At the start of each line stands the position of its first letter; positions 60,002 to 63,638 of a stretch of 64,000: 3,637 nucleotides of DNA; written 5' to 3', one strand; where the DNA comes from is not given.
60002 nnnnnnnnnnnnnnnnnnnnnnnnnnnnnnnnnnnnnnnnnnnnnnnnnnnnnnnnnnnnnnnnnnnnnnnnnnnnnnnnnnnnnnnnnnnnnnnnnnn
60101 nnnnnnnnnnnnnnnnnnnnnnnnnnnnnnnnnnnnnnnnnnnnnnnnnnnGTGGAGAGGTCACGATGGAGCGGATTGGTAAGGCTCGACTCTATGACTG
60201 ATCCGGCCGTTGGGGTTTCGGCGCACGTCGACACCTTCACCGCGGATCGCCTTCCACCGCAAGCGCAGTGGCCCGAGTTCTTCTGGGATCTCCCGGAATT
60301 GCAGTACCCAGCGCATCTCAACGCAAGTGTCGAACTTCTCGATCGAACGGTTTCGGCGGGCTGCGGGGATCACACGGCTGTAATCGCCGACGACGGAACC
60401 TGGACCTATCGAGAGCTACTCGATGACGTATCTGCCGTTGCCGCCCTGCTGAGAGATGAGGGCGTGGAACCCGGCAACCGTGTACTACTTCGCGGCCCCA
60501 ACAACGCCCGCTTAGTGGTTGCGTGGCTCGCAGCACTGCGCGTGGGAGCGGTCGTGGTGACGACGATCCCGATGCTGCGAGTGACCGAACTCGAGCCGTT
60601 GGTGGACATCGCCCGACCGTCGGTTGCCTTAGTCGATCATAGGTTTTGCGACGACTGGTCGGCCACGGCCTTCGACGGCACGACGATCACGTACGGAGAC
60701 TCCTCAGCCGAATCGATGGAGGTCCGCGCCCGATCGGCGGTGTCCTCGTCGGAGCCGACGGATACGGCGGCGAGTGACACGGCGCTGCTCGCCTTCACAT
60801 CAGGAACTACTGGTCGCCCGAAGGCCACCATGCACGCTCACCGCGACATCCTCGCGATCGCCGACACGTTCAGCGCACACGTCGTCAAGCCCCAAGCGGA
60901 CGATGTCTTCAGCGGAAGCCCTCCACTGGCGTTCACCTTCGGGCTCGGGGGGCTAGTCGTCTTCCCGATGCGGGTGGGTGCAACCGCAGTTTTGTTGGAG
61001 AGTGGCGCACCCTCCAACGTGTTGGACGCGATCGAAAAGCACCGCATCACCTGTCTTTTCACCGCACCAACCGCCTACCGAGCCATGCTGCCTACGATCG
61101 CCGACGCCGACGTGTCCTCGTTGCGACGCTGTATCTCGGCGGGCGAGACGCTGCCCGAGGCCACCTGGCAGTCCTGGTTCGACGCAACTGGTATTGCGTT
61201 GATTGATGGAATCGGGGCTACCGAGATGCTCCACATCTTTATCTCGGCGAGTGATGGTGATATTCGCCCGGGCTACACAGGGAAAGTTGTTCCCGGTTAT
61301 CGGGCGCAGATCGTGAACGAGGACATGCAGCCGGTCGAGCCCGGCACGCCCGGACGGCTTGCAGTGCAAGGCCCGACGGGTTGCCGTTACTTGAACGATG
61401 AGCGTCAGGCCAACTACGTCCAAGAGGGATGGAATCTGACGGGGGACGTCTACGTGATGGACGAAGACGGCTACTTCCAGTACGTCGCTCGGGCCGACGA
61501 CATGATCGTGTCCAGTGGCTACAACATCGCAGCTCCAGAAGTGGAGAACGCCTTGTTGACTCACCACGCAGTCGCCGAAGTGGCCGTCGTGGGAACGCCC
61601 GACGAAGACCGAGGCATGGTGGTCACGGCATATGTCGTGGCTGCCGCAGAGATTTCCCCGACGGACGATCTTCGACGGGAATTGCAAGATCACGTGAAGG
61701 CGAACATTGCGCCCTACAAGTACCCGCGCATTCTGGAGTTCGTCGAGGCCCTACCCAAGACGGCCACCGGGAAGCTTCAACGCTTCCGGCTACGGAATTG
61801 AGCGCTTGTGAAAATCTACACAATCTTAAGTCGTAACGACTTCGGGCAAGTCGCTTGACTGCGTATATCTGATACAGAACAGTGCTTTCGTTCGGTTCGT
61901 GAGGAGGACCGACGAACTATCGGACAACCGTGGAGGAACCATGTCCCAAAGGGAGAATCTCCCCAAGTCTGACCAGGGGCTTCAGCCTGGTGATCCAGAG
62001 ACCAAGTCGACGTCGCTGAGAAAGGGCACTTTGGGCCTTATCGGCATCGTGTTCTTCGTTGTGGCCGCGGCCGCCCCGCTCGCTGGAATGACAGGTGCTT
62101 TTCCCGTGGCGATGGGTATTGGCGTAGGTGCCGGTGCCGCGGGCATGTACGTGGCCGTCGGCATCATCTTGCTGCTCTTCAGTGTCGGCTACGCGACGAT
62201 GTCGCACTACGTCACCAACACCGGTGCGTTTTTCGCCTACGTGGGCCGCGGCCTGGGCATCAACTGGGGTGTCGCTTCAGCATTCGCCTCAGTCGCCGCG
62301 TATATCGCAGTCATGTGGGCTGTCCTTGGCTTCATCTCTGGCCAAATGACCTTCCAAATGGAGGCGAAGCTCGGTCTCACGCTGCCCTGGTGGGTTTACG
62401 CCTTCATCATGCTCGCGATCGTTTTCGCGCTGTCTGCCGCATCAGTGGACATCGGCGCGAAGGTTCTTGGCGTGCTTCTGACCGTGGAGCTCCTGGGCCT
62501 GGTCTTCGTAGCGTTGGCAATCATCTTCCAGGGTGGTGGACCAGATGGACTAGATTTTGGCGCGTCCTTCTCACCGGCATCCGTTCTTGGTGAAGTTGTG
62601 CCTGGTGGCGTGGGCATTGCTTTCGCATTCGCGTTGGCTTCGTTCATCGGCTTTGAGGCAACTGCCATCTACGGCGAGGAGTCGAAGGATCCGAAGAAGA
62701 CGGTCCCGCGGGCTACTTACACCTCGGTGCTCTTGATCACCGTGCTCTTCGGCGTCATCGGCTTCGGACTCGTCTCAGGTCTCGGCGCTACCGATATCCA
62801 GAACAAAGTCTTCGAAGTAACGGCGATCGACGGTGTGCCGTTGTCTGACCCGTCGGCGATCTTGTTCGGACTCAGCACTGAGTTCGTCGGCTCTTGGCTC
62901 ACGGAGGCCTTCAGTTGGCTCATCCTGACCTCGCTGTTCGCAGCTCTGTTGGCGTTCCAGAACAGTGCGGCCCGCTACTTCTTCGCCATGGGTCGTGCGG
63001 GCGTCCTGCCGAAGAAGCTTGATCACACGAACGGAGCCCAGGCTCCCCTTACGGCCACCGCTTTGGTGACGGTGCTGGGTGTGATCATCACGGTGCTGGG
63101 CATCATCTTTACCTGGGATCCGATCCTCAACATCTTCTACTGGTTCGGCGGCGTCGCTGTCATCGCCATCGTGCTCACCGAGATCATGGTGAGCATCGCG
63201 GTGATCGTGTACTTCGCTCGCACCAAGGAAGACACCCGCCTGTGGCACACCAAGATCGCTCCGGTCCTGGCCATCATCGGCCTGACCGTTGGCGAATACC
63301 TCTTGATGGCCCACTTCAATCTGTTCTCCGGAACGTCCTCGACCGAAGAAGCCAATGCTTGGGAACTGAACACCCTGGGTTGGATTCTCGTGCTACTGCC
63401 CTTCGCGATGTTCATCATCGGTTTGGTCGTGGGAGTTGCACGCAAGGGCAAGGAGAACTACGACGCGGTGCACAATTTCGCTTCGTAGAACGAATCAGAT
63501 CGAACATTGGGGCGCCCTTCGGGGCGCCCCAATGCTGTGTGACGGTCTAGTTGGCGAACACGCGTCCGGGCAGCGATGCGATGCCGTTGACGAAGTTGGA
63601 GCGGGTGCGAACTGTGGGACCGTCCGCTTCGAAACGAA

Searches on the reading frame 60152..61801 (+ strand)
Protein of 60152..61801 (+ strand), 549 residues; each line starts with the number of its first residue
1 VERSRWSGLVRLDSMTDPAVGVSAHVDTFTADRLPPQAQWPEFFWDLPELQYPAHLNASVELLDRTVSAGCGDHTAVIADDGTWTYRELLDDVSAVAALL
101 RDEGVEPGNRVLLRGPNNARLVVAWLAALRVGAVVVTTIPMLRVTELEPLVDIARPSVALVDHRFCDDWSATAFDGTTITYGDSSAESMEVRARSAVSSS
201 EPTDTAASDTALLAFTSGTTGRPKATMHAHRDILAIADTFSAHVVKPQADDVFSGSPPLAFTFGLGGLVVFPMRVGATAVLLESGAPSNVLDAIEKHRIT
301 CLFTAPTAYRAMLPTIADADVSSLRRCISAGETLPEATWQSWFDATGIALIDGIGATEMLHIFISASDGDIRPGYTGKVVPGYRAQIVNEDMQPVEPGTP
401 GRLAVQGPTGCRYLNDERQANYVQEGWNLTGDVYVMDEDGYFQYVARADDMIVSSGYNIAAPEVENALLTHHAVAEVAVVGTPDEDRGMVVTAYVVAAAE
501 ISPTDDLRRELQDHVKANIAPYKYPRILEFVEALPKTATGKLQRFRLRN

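Call 8: search_protein_families(library=pfam, proteins=[window:60152-61801:+])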
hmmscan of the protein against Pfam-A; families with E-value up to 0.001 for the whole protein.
window:60152-61801:+ (549 aa): 2 families
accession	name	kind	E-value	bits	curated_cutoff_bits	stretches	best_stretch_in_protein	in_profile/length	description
PF00501.34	AMP-binding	-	1.5e-72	245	29.9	1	69-409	6-378/384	AMP-binding enzyme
PF13193.12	AMP-binding_C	-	9.7e-24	84.5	24.5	1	463-541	1-76/76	AMP-binding enzyme C-terminal domain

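Call 40: search_protein_families(library=ncbifam, proteins=[window:60152-61801:+], max_evalue=1e-10)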
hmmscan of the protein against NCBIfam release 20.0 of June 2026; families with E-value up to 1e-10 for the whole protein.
window:60152-61801:+ (549 aa): 96 families (the best 25 are shown)
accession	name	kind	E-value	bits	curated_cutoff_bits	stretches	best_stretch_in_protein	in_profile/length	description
TIGR02262.1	benz_CoA_lig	subfamily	2.4e-110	369.7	375.25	1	56-549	3-507/508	benzoate-CoA ligase family protein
NF004837.0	PRK06187.1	subfamily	1.2e-93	314.2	476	1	71-549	21-520/531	long-chain-fatty-acid--CoA ligase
NF053567.1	HBDA_AROS1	equivalog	3.6e-90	302.8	1000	1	55-549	11-517/523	3-hydroxybenzoate--CoA ligase HbdA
NF047394.1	AcylCoAsynMbcS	equivalog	1.5e-86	291.1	850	1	82-549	40-518/525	acyl-CoA synthetase MbcS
NF006182.0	PRK08316.1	subfamily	6.8e-80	269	663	1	63-548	17-514/523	fatty acyl-CoA synthetase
NF004114.0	PRK05605.1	equivalog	1.2e-75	255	766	2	198-548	211-566/575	long-chain-fatty-acid--CoA ligase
NF003313.0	PRK04319.1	equivalog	2.8e-74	250.4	729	1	54-547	41-557/574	acetate--CoA ligase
NF006181.0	PRK08314.1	subfamily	3.6e-72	243.4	705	2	197-543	193-546/563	long-chain-fatty-acid--CoA ligase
NF001208.0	PRK00174.1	subfamily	4.3e-68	230.2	657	1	184-548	233-617/649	acetate--CoA ligase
NF005858.0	PRK07787.1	subfamily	4.7e-68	229.7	575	1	67-547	11-468/471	acyl-CoA synthetase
TIGR02188.1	Ac_CoA_lig_AcsA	equivalog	1.9e-67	227.9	724.95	1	193-548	224-602/629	acetate--CoA ligase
NF005676.0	PRK07470.1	equivalog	4.3e-67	226.9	774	1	67-548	29-526/544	acyl-CoA synthetase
NF004822.0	PRK06178.1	equivalog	1.4e-66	225.3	782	1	194-547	198-563/571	acyl-CoA synthetase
NF004758.0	PRK06087.1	equivalog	1.4e-66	225.1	736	1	198-549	178-533/548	medium-chain fatty-acid--CoA ligase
NF005801.1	PRK07656.1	equivalog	3.8e-66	223.7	657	1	67-548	10-500/500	FadD3 family acyl-CoA ligase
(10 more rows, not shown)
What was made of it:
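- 60152..61801 (+): Aryl-CoA ligase of the benzoate-CoA ligase family. TIGR02262 scores 369.7 bits against a cut-off of 375 (call 40).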

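Call 78: search_solved_structures(query=window:60152-61801:+, max_evalue=1e-40)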
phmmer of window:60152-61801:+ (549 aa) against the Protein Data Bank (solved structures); distinct sequences matched with E-value up to 1e-40: 44.
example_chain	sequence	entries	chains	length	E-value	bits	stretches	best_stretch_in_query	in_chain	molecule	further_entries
4wv3_A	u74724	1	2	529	5.6e-89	302.1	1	53-548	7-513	Anthranilate-CoA ligase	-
2v7b_A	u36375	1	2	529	7.6e-77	262.1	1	73-548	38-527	BENZOATE-COENZYME A LIGASE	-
4rm3_A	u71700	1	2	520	1.8e-71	244.3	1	72-548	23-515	Benzoate-coenzyme A ligase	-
4rlf_A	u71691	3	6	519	1.8e-71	244.3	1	72-548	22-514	Benzoate-coenzyme A ligase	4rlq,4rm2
4eat_A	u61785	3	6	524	1.8e-71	244.3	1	72-548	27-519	Benzoate-coenzyme A ligase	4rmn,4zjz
6m2u_A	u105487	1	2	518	3e-69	237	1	72-548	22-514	Benzoate-coenzyme A ligase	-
6m2o_A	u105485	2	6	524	3e-69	237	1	72-548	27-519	Benzoate-coenzyme A ligase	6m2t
2wd9_A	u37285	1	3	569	1.4e-59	205.1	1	83-548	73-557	ACYL-COENZYME A SYNTHETASE ACSM2A, MITOCHONDRIAL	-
2vze_A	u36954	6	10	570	1.4e-59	205.1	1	83-548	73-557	ACYL-COENZYME A SYNTHETASE ACSM2A, MITOCHONDRIAL | Acyl-coenzyme A synthetase ACSM2A, mitochondrial precursor | Acyl-coenzyme A synthetase ACSM2A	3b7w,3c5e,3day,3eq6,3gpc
5u2a_A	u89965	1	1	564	3.9e-58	200.3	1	56-548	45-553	AMP-dependent synthetase and ligase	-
3etc_A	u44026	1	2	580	1.7e-55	191.6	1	203-548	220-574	AMP-binding protein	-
8biq_D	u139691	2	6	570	1.6e-54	188.4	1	81-548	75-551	4-hydroxybutyrate--CoA ligase 1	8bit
4gxq_A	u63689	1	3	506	1.6e-51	178.5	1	84-548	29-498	Malonyl CoA synthetase, Benzoate-CoA ligase Chimeric protein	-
8wev_A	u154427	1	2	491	1.9e-51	178.3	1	73-548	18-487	Feruloyl-CoA Synthetase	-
8weu_A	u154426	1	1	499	2e-51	178.2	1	73-548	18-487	Fatty-acyl-CoA synthase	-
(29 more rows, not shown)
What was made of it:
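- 60152..61801 (+): The best PDB hit is anthranilate-CoA ligase 4WV3 at E=5.6e-89 (call 78).
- The ligase's best PDB hit is anthranilate-CoA ligase (call 78). The anthranilate-CoA-ligase-like gene is in the monooxygenase operon (call 78).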

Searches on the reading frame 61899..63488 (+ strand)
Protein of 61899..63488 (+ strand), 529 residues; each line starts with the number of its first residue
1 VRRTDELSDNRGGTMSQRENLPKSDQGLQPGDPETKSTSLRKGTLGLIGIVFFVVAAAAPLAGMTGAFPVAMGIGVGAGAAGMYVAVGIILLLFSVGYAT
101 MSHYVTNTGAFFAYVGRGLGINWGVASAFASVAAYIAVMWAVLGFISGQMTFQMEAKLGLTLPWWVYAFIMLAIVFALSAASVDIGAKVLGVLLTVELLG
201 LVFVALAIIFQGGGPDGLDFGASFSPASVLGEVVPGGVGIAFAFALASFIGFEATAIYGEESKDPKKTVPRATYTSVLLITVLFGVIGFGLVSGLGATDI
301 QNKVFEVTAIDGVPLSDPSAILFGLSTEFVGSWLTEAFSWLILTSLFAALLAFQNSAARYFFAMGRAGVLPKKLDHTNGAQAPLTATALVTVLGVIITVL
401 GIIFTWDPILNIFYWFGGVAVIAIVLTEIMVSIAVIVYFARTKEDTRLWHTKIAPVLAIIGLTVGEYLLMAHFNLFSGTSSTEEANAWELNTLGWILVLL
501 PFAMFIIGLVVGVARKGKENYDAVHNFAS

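Call 8: search_protein_families(library=pfam, proteins=[window:61899-63488:+])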
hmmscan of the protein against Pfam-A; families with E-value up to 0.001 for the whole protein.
window:61899-63488:+ (529 aa): 2 families
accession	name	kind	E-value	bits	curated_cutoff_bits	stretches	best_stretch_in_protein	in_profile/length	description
PF13520.12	AA_permease_2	-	1e-20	74.5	27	1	47-481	3-412/427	Amino acid permease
PF00324.27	AA_permease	-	2e-20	73.4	24.6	1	72-511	24-459/470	Amino acid permease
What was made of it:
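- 61899..63488 (+): APC-family amino acid/amine permease. AA_permease and AA_permease_2 domains (call 8).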

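Call 40: search_protein_families(library=ncbifam, proteins=[window:61899-63488:+], max_evalue=1e-10)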
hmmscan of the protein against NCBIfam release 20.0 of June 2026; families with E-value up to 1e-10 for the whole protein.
window:61899-63488:+ (529 aa): 2 families
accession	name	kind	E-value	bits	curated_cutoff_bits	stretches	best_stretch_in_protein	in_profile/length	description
TIGR00909.1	2A0306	subfamily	1.4e-14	53.9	556.8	1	44-472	4-407/429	amino acid transporter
TIGR00913.1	2A0310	subfamily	4.6e-11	42.1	578.7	1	83-466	41-423/480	amino acid permease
